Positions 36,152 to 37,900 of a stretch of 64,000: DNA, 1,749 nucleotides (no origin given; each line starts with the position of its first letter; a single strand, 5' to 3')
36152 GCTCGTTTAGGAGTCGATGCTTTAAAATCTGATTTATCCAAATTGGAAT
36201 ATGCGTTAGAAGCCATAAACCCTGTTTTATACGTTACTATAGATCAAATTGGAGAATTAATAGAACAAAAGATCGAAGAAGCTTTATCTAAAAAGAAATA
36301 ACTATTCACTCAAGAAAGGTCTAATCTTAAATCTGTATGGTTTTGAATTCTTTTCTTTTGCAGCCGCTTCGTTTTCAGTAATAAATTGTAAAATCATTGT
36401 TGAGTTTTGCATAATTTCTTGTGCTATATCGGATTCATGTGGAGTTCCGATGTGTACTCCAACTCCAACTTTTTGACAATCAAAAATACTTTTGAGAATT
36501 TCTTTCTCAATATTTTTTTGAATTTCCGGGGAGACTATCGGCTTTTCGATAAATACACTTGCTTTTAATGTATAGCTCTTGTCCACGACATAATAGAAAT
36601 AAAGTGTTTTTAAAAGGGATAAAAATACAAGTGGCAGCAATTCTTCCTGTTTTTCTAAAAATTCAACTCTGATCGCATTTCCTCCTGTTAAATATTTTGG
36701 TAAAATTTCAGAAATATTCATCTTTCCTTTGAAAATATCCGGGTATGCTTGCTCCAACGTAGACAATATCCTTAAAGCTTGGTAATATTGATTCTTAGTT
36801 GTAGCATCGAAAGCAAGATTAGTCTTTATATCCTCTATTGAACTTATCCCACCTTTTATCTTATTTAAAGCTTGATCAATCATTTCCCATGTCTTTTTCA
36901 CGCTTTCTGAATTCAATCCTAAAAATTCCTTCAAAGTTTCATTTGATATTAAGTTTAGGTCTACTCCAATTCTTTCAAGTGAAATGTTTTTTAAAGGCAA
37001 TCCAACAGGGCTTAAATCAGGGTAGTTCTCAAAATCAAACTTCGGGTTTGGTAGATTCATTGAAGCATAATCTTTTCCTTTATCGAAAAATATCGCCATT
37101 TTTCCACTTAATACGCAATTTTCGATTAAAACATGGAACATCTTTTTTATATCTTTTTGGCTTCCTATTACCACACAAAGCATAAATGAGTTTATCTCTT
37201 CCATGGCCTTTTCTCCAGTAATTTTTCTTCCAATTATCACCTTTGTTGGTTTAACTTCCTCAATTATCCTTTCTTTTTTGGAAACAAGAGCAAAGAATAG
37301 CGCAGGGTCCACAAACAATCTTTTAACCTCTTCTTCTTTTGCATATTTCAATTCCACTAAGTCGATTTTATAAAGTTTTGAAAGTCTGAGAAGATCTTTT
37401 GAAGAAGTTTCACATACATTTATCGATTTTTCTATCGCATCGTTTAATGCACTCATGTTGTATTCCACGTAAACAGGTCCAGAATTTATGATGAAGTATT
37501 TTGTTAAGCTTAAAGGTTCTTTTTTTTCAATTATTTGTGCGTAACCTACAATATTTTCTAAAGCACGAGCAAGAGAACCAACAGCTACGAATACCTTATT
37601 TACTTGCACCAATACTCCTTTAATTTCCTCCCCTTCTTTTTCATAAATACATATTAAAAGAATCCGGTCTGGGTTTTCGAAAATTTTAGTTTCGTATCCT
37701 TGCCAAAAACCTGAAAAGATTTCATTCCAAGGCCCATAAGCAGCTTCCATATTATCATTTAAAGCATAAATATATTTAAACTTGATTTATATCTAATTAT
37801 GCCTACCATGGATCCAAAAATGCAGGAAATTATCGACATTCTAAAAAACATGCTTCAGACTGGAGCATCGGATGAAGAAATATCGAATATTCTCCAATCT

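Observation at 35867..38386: Two coiled-coil proteins flanking a 482-aa uncharacterised protein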

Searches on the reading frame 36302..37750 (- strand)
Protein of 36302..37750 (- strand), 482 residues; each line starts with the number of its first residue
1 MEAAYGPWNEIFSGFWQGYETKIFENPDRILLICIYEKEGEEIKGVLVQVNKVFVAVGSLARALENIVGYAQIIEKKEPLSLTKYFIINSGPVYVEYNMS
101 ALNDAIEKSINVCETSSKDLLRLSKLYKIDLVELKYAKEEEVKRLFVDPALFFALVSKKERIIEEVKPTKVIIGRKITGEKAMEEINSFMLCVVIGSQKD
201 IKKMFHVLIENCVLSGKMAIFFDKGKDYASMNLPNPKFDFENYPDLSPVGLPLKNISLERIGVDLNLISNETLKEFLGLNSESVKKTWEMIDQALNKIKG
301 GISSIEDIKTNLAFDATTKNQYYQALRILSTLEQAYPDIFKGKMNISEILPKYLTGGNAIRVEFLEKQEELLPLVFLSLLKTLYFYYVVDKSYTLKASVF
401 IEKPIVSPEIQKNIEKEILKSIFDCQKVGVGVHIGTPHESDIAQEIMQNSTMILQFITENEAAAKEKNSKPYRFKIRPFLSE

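Call 3: search_protein_families(library=pfam, proteins=[window:36302-37750:-], max_evalue=1)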
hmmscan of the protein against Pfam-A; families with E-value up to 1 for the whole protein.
window:36302-37750:- (482 aa): 2 families
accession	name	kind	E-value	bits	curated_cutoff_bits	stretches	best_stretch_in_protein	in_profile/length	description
PF14488.12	DUF4434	-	0.041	13.8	30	1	379-466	27-113/283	Domain of unknown function (DUF4434)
PF20651.3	EXOC6_Sec15_N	-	0.05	14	27.2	1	288-341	73-124/170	Exocyst complex component EXOC6/Sec15, N-terminal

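Call 4: search_protein_families(library=ncbifam, proteins=[window:36302-37750:-], max_evalue=1)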
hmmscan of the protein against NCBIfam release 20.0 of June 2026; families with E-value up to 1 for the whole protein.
window:36302-37750:- (482 aa): 0 families

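Call 7: find_homologous_proteins(query=window:36302-37750:-, max_evalue=0.001)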
Query window:36302-37750:- (482 aa): 2 proteins with E <= 0.001 among 8000 candidates.
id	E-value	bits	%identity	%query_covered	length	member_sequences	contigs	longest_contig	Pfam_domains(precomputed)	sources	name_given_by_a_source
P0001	0.0e+0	1013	98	98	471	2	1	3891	-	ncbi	ncbi:MAG: hypothetical protein QW097_01750, partial [archaeon]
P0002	1.2e-97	346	36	100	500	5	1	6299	-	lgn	-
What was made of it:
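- Tried and rejected: The word-index homology search found only 2 relatives of B (call 7).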

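Call 8: search_solved_structures(query=window:36302-37750:-, max_evalue=10)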
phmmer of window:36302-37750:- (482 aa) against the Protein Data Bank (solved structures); distinct sequences matched with E-value up to 10: 0.

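Call 11: find_encoding_contigs(protein=P0002, flank=10000)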
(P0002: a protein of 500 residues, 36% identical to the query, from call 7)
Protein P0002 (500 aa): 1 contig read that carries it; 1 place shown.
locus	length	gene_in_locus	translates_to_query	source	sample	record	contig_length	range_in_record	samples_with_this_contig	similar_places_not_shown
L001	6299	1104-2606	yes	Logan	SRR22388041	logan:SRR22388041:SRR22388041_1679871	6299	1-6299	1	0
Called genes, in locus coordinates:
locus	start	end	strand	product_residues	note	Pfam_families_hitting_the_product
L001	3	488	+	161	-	?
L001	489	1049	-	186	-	PF05531:NPV_P10 (faint), PF06009: (faint)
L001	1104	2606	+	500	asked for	-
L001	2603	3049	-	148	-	-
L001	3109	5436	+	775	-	PF03104:DNA_pol_B_exo1, PF13482:RNase_H_2, PF10108:DNA_pol_B_exo2, PF00136:DNA_pol_B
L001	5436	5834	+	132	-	-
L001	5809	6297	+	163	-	?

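Call 12: find_encoding_contigs(protein=P0001, flank=10000)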
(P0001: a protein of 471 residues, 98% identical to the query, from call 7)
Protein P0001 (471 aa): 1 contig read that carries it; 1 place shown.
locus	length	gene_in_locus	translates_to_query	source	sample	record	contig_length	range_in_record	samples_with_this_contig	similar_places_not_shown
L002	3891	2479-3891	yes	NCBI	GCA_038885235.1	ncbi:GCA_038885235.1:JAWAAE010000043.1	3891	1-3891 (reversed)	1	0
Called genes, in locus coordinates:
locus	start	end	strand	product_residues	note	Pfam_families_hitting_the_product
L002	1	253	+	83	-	?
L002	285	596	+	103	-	-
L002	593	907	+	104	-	-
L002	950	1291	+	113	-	-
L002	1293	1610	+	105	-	-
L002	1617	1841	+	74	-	-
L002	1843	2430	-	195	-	-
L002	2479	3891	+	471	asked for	?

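Call 18: search_protein_representatives(alignment_id=A1)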
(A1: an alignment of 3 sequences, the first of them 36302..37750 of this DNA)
Query: 3 sequences, 482 profile positions. Proteins with E-value up to 0.001 (for the whole library): 222; up to 1e-10: 189; up to 1e-30: 121. The best 150 are listed.
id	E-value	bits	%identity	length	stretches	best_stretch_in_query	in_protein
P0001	7.6e-279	941.5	-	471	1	1-471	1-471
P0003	1.7e-211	719.4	-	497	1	1-482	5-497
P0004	2.9e-141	487.8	-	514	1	1-482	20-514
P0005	1.6e-138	478.7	-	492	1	1-482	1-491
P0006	3.7e-130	451.2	-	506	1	4-482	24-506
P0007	4.9e-126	437.6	-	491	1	1-482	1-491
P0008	1.9e-125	435.7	-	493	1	2-481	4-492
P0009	2.0e-124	432.3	-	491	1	1-481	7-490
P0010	1.1e-120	420.0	-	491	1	2-482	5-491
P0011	4.2e-118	411.4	-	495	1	1-481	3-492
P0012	1.7e-113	396.3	-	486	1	1-481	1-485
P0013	5.7e-108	378.0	-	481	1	2-481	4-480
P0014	3.8e-102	358.8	-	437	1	49-481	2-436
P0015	2.3e-98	346.3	-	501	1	1-482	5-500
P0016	1.0e-97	344.2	-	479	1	2-482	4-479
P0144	5.3e-24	101.1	-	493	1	3-481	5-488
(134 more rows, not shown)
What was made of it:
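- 222 clusters match at E<=1e-3, nearly all full length at 470-520 aa (call 18).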

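Call 22: search_solved_structures(query=A2, max_evalue=10, show_alignments=3)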
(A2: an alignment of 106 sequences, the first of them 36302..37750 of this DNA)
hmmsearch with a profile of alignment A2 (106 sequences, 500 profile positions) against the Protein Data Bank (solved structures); distinct sequences matched with E-value up to 10: 16.
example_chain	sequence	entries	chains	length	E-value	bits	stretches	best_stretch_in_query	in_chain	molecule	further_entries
4d2i_A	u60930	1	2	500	7.8e-07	31.1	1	167-468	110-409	HERA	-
11kk_A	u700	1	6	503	6.9e-06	28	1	340-464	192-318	HerA like helicase YjgR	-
8wiv_A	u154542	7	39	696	0.00012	23.9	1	354-466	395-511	Helicase HerA central domain-containing protein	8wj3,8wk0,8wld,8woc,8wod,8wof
9k6o_A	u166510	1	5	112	0.0015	20.3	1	282-329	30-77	C5-Zn1-HEHE-1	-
7f6d_B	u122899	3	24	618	0.0016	20.2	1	370-487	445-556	HerA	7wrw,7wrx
7es4_A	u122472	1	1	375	0.0049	18.6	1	370-458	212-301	DNA phosphorothioation-dependent restriction protein DptH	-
4lya_A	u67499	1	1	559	0.0068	18.1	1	166-223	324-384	Uncharacterized protein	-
5fv0_A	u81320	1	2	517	0.01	17.5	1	166-223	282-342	ESX secretion system protein EccC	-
9x1l_A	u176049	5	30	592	0.025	16.3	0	227-398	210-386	DNA helicase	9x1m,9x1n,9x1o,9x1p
8xau_A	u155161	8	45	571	0.026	16.2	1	394-470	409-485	ATP-binding protein | HerA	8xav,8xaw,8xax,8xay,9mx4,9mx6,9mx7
8wet_A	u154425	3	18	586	0.049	15.3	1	357-465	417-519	TdpA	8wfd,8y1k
9s4q_Ns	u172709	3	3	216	0.11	14.1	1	73-144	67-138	Kinetochore-associated protein NSL1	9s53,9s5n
5cwf_A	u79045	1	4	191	0.14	13.8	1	310-440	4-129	Designed helical repeat protein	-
7f0k_A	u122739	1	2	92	0.7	11.5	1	63-144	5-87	Kinetoplastid membrane protein KMP-11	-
8j4u_M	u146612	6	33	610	0.71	11.5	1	370-464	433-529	Nucleoside triphosphate hydrolase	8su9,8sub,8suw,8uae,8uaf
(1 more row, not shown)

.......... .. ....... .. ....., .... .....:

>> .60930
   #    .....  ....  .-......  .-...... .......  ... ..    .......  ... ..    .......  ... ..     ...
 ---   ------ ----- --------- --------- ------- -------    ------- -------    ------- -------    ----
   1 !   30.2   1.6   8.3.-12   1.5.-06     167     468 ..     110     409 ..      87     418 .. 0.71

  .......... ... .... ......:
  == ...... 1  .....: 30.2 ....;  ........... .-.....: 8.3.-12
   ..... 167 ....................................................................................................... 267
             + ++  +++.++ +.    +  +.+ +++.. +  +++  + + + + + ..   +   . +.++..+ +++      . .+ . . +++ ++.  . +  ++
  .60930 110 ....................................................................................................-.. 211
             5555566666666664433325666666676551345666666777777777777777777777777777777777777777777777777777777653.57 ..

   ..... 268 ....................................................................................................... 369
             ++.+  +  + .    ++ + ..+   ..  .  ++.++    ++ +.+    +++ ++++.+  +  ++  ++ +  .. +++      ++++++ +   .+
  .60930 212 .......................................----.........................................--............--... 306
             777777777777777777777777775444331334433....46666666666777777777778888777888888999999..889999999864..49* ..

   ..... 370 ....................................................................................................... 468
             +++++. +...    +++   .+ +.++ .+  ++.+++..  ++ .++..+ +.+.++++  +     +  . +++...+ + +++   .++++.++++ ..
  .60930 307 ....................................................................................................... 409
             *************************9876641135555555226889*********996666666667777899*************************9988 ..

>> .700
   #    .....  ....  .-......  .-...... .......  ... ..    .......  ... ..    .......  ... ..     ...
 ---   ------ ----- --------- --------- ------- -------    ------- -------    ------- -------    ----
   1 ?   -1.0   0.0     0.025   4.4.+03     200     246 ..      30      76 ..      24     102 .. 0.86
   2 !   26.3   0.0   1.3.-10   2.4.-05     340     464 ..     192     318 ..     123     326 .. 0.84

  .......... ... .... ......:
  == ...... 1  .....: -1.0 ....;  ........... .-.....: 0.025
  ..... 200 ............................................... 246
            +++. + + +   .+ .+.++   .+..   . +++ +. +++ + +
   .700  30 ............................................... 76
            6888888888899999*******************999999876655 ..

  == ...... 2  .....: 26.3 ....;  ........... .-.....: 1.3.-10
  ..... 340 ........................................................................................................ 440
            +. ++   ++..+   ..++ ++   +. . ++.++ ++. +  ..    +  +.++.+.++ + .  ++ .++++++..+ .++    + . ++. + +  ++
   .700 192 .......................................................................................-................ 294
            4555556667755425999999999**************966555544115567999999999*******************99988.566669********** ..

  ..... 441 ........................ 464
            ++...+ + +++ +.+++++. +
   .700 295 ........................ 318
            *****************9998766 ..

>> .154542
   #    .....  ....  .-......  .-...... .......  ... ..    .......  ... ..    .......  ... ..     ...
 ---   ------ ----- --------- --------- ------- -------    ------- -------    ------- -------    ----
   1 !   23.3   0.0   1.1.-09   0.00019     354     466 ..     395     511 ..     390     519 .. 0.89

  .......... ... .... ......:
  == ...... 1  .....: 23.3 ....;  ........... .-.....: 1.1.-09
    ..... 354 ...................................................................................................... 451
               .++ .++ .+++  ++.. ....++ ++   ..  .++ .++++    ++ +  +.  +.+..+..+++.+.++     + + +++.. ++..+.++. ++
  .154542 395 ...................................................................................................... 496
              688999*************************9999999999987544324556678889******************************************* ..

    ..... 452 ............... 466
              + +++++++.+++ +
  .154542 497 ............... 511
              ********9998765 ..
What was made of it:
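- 37139..37174 (-): Degenerate P-loop of B (residues 193-204, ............). The family consensus is T-h-h-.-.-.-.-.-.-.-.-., aligned with HerA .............. HMM alignment to 4d2i in call 22.
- On HerA (HerA/FtsK superfamily): The family profile matches 4d2i at E 7.8e-7 (call 22).
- It also hits YjgR and other HerA chains (call 22).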

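Call 31: find_homologous_proteins(query=A2, max_evalue=0.00001)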
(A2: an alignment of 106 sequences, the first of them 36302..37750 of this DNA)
Query A2 (106 sequences) (482 aa, profile of the alignment): 5 proteins with E <= 0.00001 among 8000 candidates.
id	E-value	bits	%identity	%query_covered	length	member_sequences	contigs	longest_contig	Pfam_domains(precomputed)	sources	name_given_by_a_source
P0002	1.9e-163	563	36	100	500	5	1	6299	-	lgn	-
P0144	1.1e-127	445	21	99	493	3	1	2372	PF01935.24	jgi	jgi:hypothetical protein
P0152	2.1e-126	441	20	99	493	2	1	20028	-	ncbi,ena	-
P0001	9.5e-126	438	98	98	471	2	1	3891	-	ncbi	ncbi:MAG: hypothetical protein QW097_01750, partial [archaeon]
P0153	4.5e-6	44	39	5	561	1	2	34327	PF01935.24,PF09378.17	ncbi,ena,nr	ncbi:MAG: ATP-binding protein [Xenococcus sp. MO_188.B8]|nr:ATP-binding protein [Xenococcus sp. MO_1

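Call 32: find_encoding_contigs(protein=P0152, flank=10000)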
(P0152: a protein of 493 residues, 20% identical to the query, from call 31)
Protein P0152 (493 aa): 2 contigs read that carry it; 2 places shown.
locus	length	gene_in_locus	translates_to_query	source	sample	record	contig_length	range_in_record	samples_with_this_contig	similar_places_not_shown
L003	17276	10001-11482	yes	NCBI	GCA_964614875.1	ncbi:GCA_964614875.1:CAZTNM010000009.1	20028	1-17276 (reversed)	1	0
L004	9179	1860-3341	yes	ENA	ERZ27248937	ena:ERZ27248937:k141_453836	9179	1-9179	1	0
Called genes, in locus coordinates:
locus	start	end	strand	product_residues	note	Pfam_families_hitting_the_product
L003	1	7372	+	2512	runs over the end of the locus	PF13620:CarboxypepD_reg (faint)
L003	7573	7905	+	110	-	-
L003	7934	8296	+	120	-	-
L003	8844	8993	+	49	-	-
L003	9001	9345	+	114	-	-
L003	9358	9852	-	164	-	-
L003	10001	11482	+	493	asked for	-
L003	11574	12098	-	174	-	-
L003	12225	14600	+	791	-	PF07581:Glug (faint)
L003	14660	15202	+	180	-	-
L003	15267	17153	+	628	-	PF07581:Glug (faint)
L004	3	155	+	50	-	?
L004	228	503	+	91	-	-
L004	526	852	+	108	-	-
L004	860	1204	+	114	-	-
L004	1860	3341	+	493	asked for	-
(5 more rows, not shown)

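Call 33: find_encoding_contigs(protein=P0144, flank=10000)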
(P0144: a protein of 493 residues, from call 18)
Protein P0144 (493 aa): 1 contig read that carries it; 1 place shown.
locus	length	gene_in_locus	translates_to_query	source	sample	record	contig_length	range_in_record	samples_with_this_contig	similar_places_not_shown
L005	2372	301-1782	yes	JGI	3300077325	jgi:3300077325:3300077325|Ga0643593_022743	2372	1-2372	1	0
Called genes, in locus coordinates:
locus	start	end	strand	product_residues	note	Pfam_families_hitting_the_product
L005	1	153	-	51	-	?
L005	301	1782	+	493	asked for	PF01935:DUF87 (weak)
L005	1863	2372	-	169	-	?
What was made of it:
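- On HerA (HerA/FtsK superfamily): One distant member (P0144) has a weak precomputed hit (calls 31, 33).
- One family member carries a weak precomputed PF01935/DUF87 hit (calls 31, 33).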

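Call 34: predict_structure(alignment_id=A2)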
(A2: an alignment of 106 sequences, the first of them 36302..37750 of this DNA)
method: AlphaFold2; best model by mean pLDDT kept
length: 482 residues; sequences in the alignment: 106
mean_pLDDT: 94.9   pTM: 0.73
mean pLDDT of the five models: 94.9, 94.6, 94.5, 94.5, 94.4
residues with pLDDT >= 90: 439; 70-90: 33; 50-70: 3; < 50: 7
segments of 3 or more residues with pLDDT < 50: 159-165
pLDDT, mean of each block of 10 residues (from residue 1): 93 92 96 96 97 97 93 95 97 96 97 97 97 97 91 68 64 98 97 98 98 97 96 98 97 97 97 96 96 97 97 96 98 96 93 89 96 98 95 92 97 98 97 98 98 98 94 98 98
secondary structure, 60 per line:
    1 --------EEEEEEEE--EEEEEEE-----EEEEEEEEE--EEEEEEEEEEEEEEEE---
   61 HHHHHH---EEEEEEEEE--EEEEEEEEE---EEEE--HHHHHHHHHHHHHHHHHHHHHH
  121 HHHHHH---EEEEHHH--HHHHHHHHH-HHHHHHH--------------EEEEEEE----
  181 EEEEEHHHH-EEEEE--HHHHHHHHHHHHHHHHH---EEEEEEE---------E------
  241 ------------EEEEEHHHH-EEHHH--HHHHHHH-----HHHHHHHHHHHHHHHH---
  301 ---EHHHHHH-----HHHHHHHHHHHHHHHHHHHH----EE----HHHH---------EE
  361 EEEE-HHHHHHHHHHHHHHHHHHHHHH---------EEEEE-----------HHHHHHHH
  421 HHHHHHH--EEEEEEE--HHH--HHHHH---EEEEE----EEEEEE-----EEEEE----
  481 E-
elements in order: E9-16 E19-25 E31-39 E42-57 H61-66 E70-78 E81-89 E93-96 H99-126 E130-133 H139-147 H149-155 E170-176 E181-185 H186-189 E191-195 H198-214 E218-224 E253-257 H258-261 H270-276 H282-297 H305-310 H316-335 H346-349 E359-364 H366-387 E397-401 H413-427 E430-436 H444-448 E452-456 E461-466 E472-476
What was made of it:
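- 37463..37750 (-): N-terminal beta-barrel domain of B (residues 1-96). It carries the near-invariant GPW...N(P) motif (G6, P7, W8, N26). Secondary structure in call 34.
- On HerA (HerA/FtsK superfamily): Model pLDDT is 94.9 (call 34).
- Closest known: Archaeal HerA. Different: There is an extra long helix (residues 99-126) after the barrel (call 34).
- The AlphaFold model has pLDDT 94.9 (call 34).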

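Call 37: fold_search(model_id=the predicted structure, library=pdb)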
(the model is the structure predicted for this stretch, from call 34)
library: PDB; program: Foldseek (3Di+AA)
matches with E <= 10: 1067; with E <= 0.001: 112
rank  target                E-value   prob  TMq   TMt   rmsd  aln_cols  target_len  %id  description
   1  9x1m_A                2.5e-12  1.00  0.50  0.43  18.6       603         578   11  The cryo-EM structure of HerA-NurA complex with AMPPNP and dsDNA from Thermococcus kodakarensis (released 2026-02-04)
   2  4d2i_B                3.5e-12  1.00  0.47  0.49  19.4       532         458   12  Crystal structure of the HerA hexameric DNA translocase from Sulfolobus solfataricus bound to AMP-PNP (released 2014-12-03)
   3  9x1l_A                4.9e-12  1.00  0.44  0.38  20.7       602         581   11  The cryo-EM structure of HerA-NurA complex with AMPPNP from Thermococcus kodakarensis (released 2026-02-04)
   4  4d2i_A                2.3e-11  1.00  0.44  0.46  19.6       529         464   13  Crystal structure of the HerA hexameric DNA translocase from Sulfolobus solfataricus bound to AMP-PNP (released 2014-12-03)
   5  8zir_P                1.4e-10  1.00  0.42  0.37  18.4       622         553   11  DUF4297-HerA complex (released 2025-03-12)
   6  8zit_O                2.4e-10  1.00  0.46  0.39  16.7       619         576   10  DUF4297-HerA complex with DNA and ATPgamaS (released 2025-03-12)
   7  8zis_A                3.0e-10  1.00  0.46  0.40  17.6       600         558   10  HerA Hexamer (released 2025-03-12)
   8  8zir_N                3.2e-10  1.00  0.46  0.42  16.7       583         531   11  DUF4297-HerA complex (released 2025-03-12)
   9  8zit_M                3.6e-10  1.00  0.46  0.39  16.0       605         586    9  DUF4297-HerA complex with DNA and ATPgamaS (released 2025-03-12)
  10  8xau_E                4.0e-10  1.00  0.46  0.41  18.6       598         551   11  Cryo-EM structure of HerA (released 2024-06-05)
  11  8uae_R                8.3e-10  1.00  0.44  0.41  16.7       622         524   10  E. coli Sir2_HerA complex (12:6) with ATPgamaS (released 2023-12-27)
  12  8wld_A                9.2e-10  1.00  0.42  0.42  18.9       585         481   11  Cryo-EM structure of SIR2/HerA antiphage complex (released 2024-09-11)
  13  7wrw_A                9.8e-10  1.00  0.48  0.40  17.7       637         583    8  Structure of Deinococcus radiodurans HerA (released 2023-02-01)
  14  8zis_D                1.0e-09  1.00  0.45  0.40  17.6       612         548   10  HerA Hexamer (released 2025-03-12)
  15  8zir_R                1.2e-09  1.00  0.44  0.40  18.1       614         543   11  DUF4297-HerA complex (released 2025-03-12)
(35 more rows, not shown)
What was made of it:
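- On HerA (HerA/FtsK superfamily): The top 50 PDB matches are all HerA, with E down to 2.5e-12 (call 37).
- Closest known: Archaeal HerA. Same: These are the best sequence-profile and structure matches (calls 22, 37).
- Closest known: HerA as an assembly hub in defence systems. Same: These structures are among the top structural hits (call 37).
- The top 50 Foldseek PDB hits are all HerA, the best at 2.5e-12 (call 37). HerA rings thread dsDNA (established knowledge of the family), and B's best matches are the DNA-end-resection HerA proteins of archaea (calls 22, 37).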
